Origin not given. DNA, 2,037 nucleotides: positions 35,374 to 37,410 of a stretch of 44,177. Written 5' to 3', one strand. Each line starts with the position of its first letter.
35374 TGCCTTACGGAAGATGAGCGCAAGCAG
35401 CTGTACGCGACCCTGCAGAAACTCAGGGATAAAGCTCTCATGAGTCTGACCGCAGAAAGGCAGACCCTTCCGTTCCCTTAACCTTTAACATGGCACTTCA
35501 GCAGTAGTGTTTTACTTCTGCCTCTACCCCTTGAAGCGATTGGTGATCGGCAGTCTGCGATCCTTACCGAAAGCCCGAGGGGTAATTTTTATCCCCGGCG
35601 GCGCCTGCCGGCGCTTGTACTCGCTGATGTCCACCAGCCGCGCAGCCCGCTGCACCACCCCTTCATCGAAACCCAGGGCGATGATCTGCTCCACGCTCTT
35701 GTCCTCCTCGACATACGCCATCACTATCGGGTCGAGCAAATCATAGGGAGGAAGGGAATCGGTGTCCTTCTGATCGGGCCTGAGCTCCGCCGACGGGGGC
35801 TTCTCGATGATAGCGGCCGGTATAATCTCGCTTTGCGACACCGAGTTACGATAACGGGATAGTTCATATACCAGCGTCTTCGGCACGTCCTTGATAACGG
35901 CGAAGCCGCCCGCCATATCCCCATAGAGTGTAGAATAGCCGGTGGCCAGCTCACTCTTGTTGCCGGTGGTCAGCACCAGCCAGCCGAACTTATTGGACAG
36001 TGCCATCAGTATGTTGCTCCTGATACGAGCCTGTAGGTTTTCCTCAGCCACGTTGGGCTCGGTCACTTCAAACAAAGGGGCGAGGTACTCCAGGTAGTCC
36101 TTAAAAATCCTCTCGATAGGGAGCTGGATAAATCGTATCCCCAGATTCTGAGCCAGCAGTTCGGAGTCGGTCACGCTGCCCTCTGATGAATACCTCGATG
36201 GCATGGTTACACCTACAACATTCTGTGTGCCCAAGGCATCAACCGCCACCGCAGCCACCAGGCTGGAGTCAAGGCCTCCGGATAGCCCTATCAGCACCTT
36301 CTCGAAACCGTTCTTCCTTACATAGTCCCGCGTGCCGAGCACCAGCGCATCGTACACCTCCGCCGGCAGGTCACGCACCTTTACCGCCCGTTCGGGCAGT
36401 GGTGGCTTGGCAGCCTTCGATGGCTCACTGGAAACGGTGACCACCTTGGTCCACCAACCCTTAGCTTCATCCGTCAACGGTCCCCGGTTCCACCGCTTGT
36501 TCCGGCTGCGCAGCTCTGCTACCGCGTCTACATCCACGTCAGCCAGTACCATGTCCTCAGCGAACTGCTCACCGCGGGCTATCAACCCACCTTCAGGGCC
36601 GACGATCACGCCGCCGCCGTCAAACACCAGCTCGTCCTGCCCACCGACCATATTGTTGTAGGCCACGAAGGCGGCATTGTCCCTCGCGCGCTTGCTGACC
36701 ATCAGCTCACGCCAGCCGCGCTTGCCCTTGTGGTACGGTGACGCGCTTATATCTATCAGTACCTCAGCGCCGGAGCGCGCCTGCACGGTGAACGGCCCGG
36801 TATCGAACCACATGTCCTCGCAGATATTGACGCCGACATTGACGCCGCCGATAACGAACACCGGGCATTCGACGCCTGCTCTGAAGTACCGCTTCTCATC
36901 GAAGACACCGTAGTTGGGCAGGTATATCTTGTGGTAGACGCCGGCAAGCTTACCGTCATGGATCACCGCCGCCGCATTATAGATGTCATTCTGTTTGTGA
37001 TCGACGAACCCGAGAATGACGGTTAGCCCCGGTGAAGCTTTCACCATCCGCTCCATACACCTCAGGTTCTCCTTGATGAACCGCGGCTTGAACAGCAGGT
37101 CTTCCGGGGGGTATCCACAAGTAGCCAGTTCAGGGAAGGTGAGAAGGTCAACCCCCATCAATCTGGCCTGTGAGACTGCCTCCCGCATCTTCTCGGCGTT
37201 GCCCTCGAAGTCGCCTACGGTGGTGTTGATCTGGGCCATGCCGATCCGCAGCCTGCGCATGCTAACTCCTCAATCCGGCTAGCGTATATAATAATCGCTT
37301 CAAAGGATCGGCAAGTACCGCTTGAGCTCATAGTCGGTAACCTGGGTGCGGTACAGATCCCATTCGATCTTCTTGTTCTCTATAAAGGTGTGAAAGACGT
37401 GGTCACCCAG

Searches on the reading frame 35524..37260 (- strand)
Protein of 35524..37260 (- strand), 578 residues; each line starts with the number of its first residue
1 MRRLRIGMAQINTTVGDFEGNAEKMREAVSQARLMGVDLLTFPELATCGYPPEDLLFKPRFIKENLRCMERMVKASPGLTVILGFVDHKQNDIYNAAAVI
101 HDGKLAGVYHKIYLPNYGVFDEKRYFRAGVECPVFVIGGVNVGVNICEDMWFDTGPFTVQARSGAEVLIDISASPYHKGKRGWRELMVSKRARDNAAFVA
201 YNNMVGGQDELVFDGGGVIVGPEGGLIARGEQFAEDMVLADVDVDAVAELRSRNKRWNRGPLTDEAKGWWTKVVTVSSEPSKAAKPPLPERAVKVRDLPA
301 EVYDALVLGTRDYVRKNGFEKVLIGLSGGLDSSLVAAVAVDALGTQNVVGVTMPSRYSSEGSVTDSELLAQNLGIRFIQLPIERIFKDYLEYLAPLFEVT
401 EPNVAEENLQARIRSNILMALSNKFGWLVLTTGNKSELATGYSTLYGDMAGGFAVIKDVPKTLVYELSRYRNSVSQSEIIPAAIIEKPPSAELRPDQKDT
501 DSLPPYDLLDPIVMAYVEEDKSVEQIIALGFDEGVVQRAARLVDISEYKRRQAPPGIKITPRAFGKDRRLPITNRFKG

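Call 66: search_protein_families(library=pfam, proteins=[window:35524-37260:-], max_evalue=0.00001)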
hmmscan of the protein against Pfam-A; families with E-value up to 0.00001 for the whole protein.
window:35524-37260:- (578 aa): 2 families
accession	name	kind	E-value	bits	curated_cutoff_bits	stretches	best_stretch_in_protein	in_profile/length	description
PF02540.23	NAD_synthase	-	3.9e-74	249.3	21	1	304-553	3-242/242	NAD synthase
PF00795.27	CN_hydrolase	-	2e-37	129.3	23.2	1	5-251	1-255/256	Carbon-nitrogen hydrolase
